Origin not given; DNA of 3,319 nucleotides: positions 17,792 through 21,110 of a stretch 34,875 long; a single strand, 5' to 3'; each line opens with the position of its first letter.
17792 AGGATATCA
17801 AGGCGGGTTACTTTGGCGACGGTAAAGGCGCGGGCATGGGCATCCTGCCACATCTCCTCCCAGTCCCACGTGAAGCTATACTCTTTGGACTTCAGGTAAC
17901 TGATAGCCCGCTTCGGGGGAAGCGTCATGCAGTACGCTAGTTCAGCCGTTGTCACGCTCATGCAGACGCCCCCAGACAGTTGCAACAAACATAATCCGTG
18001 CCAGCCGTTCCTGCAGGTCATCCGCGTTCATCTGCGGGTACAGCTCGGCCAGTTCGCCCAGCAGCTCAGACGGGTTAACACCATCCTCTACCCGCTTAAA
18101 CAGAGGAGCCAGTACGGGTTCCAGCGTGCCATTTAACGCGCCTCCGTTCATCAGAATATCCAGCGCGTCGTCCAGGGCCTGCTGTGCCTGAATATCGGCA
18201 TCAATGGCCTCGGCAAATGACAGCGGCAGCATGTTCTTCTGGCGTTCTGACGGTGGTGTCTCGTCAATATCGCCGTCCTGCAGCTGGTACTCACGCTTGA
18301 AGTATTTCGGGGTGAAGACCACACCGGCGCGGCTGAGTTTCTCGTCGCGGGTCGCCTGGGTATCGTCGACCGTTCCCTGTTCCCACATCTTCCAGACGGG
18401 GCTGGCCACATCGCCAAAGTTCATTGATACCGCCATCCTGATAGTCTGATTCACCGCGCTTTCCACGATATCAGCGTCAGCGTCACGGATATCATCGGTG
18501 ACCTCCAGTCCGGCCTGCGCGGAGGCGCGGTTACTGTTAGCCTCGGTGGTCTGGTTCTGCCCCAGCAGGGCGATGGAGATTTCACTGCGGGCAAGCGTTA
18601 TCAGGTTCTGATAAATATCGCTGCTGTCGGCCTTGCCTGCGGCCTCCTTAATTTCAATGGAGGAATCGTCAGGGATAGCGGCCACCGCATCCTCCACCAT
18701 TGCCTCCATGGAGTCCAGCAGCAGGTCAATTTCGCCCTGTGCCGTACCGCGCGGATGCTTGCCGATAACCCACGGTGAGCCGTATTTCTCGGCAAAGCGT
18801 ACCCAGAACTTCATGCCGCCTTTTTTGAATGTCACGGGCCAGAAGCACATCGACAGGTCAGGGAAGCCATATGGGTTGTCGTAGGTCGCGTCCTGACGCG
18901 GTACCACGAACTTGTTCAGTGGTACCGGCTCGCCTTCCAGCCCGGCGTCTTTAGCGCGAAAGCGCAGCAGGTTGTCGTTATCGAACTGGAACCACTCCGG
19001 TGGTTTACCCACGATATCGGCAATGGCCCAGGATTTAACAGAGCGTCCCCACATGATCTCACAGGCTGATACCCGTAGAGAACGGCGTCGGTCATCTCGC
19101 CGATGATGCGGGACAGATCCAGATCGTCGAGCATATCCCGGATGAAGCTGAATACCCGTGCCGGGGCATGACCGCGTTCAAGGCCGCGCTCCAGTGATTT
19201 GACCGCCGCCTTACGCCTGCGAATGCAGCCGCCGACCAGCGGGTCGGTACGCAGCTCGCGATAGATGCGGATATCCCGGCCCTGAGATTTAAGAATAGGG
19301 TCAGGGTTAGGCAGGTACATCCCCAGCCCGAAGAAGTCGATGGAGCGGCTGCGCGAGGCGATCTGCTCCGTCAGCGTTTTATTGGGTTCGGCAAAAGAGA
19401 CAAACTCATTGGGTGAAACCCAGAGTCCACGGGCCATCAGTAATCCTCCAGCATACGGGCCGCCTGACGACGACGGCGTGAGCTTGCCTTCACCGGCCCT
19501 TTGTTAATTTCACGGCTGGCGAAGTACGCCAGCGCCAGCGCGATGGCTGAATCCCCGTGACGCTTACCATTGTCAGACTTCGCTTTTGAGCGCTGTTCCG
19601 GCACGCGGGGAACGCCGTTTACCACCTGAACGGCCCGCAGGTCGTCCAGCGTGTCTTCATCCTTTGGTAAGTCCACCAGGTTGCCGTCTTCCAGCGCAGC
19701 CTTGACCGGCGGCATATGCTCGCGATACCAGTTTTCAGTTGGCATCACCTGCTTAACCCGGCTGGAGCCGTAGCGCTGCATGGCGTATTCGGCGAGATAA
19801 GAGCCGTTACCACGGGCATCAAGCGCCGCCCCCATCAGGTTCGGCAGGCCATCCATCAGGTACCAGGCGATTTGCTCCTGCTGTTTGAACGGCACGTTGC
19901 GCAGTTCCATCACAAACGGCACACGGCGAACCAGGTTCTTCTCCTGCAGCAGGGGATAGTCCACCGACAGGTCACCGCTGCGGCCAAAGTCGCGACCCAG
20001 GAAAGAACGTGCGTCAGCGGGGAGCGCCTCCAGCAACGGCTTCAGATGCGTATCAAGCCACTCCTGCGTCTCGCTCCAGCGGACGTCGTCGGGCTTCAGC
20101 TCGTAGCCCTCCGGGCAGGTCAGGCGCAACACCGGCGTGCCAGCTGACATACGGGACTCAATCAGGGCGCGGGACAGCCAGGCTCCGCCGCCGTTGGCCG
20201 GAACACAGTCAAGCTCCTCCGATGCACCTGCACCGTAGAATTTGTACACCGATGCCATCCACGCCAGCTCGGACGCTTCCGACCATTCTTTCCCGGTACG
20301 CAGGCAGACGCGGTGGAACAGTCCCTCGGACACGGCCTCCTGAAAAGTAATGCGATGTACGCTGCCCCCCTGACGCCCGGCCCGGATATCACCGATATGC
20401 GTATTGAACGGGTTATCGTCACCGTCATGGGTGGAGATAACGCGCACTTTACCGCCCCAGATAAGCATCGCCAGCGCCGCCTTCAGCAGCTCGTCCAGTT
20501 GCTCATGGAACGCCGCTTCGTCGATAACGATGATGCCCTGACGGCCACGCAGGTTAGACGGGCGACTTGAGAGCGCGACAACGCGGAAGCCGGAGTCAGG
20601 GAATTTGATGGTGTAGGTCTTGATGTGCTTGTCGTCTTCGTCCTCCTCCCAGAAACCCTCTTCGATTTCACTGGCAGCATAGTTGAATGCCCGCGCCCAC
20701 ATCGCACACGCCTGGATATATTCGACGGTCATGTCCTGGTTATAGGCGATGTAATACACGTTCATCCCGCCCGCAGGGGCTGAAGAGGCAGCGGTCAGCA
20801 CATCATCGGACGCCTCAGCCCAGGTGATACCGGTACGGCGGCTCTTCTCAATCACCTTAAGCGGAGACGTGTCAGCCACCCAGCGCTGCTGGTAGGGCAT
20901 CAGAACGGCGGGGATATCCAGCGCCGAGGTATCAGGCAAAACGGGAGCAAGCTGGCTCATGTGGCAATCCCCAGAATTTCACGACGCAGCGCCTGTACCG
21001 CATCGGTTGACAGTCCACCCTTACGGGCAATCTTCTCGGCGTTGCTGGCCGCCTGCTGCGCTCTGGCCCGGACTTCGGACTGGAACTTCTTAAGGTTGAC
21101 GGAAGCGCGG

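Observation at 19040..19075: Portal gene split by an apparent single-base frameshift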

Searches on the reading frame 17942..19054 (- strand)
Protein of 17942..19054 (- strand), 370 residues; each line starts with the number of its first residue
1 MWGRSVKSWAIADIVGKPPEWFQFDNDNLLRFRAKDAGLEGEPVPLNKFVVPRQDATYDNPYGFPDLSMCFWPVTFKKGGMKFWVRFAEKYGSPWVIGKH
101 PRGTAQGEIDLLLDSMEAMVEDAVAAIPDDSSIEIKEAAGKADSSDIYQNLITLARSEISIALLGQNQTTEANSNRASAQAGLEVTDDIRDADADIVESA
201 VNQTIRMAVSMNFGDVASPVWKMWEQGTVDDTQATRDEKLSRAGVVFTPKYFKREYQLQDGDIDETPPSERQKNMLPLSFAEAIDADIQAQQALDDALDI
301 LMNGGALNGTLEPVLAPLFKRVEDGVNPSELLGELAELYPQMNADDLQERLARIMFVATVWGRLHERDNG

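Call 41: search_protein_families(library=pfam, proteins=[window:17942-19054:-])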
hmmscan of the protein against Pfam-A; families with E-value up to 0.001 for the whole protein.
window:17942-19054:- (370 aa): 1 family
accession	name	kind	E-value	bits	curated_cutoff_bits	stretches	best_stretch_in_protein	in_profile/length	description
PF06074.18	Portal_Mu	-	1.1e-72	245.7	23.9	1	1-258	76-336/336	Portal protein of Mu bacteriophage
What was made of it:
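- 17942..19437 (-): Portal gene of a Mu-like prophage (Mu gp29 type, Pfam Portal_Mu / DUF935). It is 1496 nt in the window and 1497 nt (498 codons plus stop) in intact copies. Pfam Portal_Mu matches both pieces and the restored protein (call 41).
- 17942..19054 (-): The 370-codon ORF from an internal ATG, corresponding to portal residues 129-498. Pfam Portal_Mu profile positions 76-336, E=1e-72 (call 41).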

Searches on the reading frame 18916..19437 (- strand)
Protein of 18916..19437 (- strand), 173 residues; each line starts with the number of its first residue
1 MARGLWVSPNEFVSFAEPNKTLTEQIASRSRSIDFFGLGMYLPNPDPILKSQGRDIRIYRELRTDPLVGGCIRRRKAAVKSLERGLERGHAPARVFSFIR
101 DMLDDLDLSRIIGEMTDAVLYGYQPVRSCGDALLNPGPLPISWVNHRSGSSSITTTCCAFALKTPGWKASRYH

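Call 23: list_cluster_members(proteins=[window:18916-19437:-, window:17942-19054:-, window:19437-20960:-])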
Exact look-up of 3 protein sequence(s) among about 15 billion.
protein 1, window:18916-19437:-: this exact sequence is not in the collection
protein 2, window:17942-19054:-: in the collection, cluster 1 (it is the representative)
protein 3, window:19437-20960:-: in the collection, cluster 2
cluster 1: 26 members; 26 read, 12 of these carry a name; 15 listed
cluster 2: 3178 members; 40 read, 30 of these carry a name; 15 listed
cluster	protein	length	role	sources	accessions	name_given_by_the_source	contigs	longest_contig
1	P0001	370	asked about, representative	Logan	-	-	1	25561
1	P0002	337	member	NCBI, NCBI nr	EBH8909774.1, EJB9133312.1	DUF935 family protein, partial [Salmonella enterica] | DUF935 family protein [Salmonella enterica subsp. enterica serovar Santiago]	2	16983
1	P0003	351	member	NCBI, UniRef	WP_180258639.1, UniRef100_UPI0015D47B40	phage portal protein family protein, partial [Enterobacter hormaechei] | phage portal protein family protein n=2 Tax=Enterobacterales TaxID=91347 ...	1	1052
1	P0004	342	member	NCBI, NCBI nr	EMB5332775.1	DUF935 family protein, partial [Salmonella enterica] | DUF935 family protein [Salmonella enterica]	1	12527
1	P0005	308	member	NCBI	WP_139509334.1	phage portal protein family protein, partial [Escherichia coli]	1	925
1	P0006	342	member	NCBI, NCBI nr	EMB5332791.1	DUF935 family protein, partial [Salmonella enterica] | DUF935 family protein [Salmonella enterica]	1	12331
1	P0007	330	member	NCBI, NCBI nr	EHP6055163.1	DUF935 family protein, partial [Escherichia coli] | DUF935 family protein [Escherichia coli]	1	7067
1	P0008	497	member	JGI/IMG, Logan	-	phage gp29-like protein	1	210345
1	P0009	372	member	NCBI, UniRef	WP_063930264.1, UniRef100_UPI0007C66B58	phage portal protein family protein, partial [Enterobacter roggenkampii] | phage portal protein family protein n=2 Tax=Enterobacter TaxID=547 RepID=UPI0007C66B58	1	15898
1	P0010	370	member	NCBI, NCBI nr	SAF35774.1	Mu-like prophage FluMu protein gp29 [Enterobacter roggenkampii]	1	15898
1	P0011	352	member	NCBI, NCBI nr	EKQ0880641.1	DUF935 family protein, partial [Salmonella enterica] | DUF935 family protein [Salmonella enterica]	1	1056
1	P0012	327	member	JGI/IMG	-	phage gp29-like protein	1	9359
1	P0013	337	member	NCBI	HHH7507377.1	TPA: DUF935 family protein, partial [Escherichia coli]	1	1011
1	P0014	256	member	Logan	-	-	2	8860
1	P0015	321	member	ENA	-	-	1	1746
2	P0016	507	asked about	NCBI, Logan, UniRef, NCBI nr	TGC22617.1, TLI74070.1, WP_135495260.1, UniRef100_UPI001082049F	hypothetical protein [Escherichia sp. E1130] | hypothetical protein n=1 Tax=Escherichia sp. E1130 TaxID=2041645 RepID=UPI001082049F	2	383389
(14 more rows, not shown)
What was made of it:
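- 19437..20960 (-): Large terminase subunit, intact, immediately upstream of the portal gene. Its exact protein sequence identified the source strain. Exact protein match to TGC22617.1 and TLI74070.1 [Escherichia sp. E1130] (call 23).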

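Call 25: find_encoding_contigs(protein=P0001, flank=10000, max_places=6)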
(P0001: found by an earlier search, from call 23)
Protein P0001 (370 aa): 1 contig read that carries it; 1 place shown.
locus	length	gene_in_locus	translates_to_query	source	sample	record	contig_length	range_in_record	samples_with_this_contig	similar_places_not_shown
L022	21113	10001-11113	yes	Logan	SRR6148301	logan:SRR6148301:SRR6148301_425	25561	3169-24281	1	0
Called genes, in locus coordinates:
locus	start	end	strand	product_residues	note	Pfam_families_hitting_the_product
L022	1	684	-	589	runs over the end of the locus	PF00665:rve (weak)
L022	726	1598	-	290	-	-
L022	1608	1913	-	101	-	PF09339:HTH_IclR (weak)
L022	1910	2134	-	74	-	-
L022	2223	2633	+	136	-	PF07022:Phage_CI_repr (weak), PF12844:HTH_19 (weak), PF01381:HTH_3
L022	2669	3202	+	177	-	-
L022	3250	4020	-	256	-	PF02086:MethyltransfD12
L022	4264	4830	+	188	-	PF10386:DUF2441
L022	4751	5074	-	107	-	-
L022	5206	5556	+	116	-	PF13272:Holin_2-3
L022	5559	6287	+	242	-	PF01464:SLT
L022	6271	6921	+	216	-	-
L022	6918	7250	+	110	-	-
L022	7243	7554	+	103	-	-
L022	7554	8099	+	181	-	PF11985:Phage_Mu_Gp27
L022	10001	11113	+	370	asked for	PF06074:Portal_Mu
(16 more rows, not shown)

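Call 41: search_protein_families(library=pfam, proteins=[window:18916-19437:-])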
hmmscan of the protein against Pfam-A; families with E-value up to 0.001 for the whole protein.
window:18916-19437:- (173 aa): 1 family
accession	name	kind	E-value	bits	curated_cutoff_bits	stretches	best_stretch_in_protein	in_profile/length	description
PF06074.18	Portal_Mu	-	6.7e-10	39.3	23.9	1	57-126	2-73/336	Portal protein of Mu bacteriophage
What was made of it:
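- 18916..19437 (-): The 173-codon ORF as it reads in the window: portal residues 1-125, then an out-of-frame tail of about 47 codons. Pfam Portal_Mu profile positions 2-73 at residues 57-126 (call 41).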

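Call 53: find_encoding_contigs(protein=P0010, flank=3000, max_places=3)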
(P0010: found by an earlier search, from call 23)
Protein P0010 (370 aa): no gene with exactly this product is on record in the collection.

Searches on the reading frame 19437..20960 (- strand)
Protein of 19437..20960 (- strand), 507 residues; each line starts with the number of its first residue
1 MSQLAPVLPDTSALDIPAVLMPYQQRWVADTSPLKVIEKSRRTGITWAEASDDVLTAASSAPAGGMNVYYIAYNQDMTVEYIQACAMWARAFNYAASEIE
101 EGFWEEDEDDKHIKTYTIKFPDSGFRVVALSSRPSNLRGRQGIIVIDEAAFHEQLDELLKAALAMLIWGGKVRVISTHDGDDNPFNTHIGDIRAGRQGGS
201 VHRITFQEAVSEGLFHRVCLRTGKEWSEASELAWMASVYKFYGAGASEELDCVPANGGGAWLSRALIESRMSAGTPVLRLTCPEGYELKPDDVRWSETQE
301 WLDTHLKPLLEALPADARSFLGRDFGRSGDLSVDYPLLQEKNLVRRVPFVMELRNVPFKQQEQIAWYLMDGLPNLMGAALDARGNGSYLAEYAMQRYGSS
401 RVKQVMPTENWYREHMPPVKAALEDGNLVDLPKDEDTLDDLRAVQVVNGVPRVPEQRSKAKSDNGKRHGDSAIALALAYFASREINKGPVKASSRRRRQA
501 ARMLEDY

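Call 26: find_encoding_contigs(protein=window:19437-20960:-, flank=10000, max_places=6)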
Protein window:19437-20960:- (507 aa): 3 contigs read that carry it; 2 places shown.
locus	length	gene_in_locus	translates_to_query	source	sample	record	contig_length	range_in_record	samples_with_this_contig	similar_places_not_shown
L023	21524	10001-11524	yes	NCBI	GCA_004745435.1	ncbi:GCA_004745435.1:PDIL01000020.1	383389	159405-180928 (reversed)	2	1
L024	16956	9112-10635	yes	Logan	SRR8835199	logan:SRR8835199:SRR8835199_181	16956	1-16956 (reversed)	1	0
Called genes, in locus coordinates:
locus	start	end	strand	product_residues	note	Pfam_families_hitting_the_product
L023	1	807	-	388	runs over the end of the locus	PF13191:AAA_16 (weak), PF13401:AAA_22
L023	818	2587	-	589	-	PF00665:rve (weak)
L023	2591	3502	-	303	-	-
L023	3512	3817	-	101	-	PF09339:HTH_IclR (weak)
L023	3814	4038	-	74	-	-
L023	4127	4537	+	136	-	PF07022:Phage_CI_repr (weak), PF12844:HTH_19 (weak), PF01381:HTH_3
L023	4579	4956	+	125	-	-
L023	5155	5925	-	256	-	PF02086:MethyltransfD12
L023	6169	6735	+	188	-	PF10386:DUF2441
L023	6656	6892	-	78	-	-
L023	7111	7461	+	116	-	PF13272:Holin_2-3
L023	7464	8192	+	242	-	PF01464:SLT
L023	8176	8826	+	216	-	-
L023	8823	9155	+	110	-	-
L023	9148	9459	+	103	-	-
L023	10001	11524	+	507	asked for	-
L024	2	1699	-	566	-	?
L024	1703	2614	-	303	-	-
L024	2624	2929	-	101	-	PF09339:HTH_IclR (weak)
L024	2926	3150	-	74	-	-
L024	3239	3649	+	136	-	PF07022:Phage_CI_repr (weak), PF12844:HTH_19 (weak), PF01381:HTH_3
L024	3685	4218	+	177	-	-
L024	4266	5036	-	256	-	PF02086:MethyltransfD12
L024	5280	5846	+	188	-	PF10386:DUF2441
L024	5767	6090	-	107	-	-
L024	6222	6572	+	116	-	PF13272:Holin_2-3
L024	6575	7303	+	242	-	PF01464:SLT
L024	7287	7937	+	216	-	-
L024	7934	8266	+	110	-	-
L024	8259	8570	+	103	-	-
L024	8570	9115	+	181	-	PF11985:Phage_Mu_Gp27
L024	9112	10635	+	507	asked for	-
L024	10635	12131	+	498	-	PF06074:Portal_Mu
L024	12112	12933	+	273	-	PF04233:Phage_Mu_F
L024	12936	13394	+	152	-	PF05069:Phage_tail_S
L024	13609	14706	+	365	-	-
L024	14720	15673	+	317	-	-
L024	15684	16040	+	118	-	PF09956:Phage_cement_2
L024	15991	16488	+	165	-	PF07030:Phage_Mu_Gp36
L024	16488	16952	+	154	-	PF09646:Gp37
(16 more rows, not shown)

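Call 28: list_cluster_members(proteins=[L024:10635-12131:+, L024:3685-4218:+])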
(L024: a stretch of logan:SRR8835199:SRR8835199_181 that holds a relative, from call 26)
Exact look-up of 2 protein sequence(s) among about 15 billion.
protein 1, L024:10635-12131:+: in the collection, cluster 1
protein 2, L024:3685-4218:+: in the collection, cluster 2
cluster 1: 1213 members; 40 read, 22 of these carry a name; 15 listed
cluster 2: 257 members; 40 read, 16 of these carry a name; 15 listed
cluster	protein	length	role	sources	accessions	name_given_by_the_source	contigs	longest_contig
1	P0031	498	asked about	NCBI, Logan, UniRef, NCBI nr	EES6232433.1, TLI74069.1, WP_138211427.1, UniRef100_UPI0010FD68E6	DUF935 domain-containing protein [Escherichia coli] | DUF935 domain-containing protein n=1 Tax=Escherichia sp. E1130 TaxID=2041645 ... | DUF935 domain-containing protein [Escherichia sp. E1130]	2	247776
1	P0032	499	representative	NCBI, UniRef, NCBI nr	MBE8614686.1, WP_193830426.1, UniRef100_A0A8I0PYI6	DUF935 domain-containing protein [Morganella morganii] | DUF935 domain-containing protein n=1 Tax=Morganella morganii TaxID=582 ...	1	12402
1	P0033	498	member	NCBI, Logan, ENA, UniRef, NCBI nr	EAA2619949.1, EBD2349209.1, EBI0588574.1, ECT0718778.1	DUF935 domain-containing protein [Salmonella enterica] | DUF935 domain-containing protein n=1 Tax=Enterobacteriaceae TaxID=543 RepID=UPI00049F6217 | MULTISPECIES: DUF935 domain-containing protein [Enterobacteriaceae]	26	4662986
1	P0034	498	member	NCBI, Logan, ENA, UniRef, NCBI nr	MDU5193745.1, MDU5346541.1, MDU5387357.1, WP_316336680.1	MAG: DUF935 domain-containing protein [Enterobacter sichuanensis] | DUF935 domain-containing protein n=1 Tax=Enterobacter sichuanensis TaxID=2071710 ... | DUF935 domain-containing protein [Enterobacter sichuanensis]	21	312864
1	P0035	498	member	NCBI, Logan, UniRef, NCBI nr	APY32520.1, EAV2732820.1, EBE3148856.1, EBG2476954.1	DUF935 domain-containing protein [Salmonella enterica subsp. enterica serovar Apapa] | DUF935 domain-containing protein n=1 Tax=Salmonella enterica TaxID=28901 ... | DUF935 domain-containing protein [Salmonella enterica]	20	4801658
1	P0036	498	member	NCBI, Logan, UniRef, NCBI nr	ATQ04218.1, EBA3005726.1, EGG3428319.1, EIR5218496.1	DUF935 domain-containing protein [Salmonella enterica] | DUF935 domain-containing protein n=1 Tax=Salmonella enterica subsp. enterica serovar ...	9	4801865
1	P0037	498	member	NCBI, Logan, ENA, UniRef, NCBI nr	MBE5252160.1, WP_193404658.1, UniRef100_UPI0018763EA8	DUF935 domain-containing protein [Mixta mediterraneensis] | DUF935 domain-containing protein n=1 Tax=Mixta mediterraneensis TaxID=2758443 ...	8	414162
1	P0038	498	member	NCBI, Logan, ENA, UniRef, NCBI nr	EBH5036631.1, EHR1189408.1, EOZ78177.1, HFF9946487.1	DUF935 domain-containing protein [Klebsiella pneumoniae] | DUF935 domain-containing protein n=1 Tax=Klebsiella pneumoniae TaxID=573 ...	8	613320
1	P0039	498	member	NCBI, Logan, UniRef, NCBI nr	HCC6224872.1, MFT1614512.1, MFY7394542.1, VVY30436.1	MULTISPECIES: DUF935 domain-containing protein [Enterobacter cloacae complex] | DUF935 domain-containing protein n=1 Tax=Enterobacter cloacae complex TaxID=354276 ... | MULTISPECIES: DUF935 domain-containing protein [Enterobacteriaceae]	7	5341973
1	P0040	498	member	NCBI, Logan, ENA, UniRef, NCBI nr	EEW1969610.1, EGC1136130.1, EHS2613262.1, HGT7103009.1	TPA: DUF935 domain-containing protein [Escherichia coli] | DUF935 domain-containing protein n=1 Tax=Enterobacteriaceae TaxID=543 RepID=UPI00199CB6A5 | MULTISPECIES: DUF935 domain-containing protein [Enterobacteriaceae]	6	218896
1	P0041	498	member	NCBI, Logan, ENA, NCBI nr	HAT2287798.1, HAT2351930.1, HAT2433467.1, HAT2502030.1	TPA: DUF935 domain-containing protein [Citrobacter freundii] | DUF935 domain-containing protein [Citrobacter freundii]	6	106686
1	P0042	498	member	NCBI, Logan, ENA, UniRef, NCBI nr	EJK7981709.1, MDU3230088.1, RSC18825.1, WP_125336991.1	DUF935 domain-containing protein [Citrobacter koseri] | DUF935 domain-containing protein n=1 Tax=Citrobacter koseri TaxID=545 ...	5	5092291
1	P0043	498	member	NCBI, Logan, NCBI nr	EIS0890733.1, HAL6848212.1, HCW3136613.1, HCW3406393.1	DUF935 domain-containing protein [Salmonella enterica]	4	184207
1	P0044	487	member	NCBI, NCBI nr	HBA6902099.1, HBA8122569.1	TPA: hypothetical protein J1V71_001510 [Escherichia coli] | hypothetical protein [Escherichia coli]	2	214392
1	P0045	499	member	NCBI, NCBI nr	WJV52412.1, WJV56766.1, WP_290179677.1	DUF935 domain-containing protein [Prodigiosinella aquatilis] | DUF935 domain-containing protein [Prodigiosinella sp. LS101]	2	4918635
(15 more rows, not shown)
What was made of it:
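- That exact protein is TLI74069.1 / WP_138211427.1 [Escherichia sp. E1130], the accession next to the terminase TLI74070.1 (calls 23, 28).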

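Call 32: find_encoding_contigs(protein=P0031, flank=10000, max_places=6)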
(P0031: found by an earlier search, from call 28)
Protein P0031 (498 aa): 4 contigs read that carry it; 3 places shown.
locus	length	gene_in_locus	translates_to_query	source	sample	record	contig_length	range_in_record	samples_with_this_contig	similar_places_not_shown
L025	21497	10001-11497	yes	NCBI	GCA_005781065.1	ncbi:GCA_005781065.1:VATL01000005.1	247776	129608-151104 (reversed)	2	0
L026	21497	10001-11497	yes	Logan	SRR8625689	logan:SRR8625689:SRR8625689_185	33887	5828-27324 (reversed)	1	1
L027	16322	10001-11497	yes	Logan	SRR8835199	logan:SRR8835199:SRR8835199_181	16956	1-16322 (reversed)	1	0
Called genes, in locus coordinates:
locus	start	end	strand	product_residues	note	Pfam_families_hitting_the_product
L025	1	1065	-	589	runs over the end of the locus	PF00665:rve (weak)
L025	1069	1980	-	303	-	-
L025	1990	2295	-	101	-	PF09339:HTH_IclR (weak)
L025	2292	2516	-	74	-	-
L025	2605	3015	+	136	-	PF07022:Phage_CI_repr (weak), PF12844:HTH_19 (weak), PF01381:HTH_3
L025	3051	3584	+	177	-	-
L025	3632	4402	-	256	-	PF02086:MethyltransfD12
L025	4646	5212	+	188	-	PF10386:DUF2441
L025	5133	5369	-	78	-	-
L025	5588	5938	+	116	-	PF13272:Holin_2-3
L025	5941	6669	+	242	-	PF01464:SLT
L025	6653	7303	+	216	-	-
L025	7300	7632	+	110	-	-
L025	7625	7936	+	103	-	-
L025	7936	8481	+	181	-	PF11985:Phage_Mu_Gp27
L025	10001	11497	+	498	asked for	PF06074:Portal_Mu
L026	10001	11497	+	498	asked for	PF06074:Portal_Mu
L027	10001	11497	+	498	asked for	PF06074:Portal_Mu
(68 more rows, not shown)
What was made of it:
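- It encodes a 498-aa Portal_Mu protein (call 32).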

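Call 41: search_protein_families(library=pfam, proteins=[P0031, window:19437-20960:-, L024:3685-4218:+])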
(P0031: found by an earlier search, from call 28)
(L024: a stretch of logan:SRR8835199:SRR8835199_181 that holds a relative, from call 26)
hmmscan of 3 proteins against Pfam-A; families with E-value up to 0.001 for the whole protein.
P0031 (498 aa): 1 family
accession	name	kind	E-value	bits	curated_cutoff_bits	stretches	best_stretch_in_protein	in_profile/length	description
PF06074.18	Portal_Mu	-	9.1e-92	308.4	23.9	1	57-386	2-336/336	Portal protein of Mu bacteriophage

window:19437-20960:- (507 aa): 0 families

L024:3685-4218:+ (177 aa): 0 families
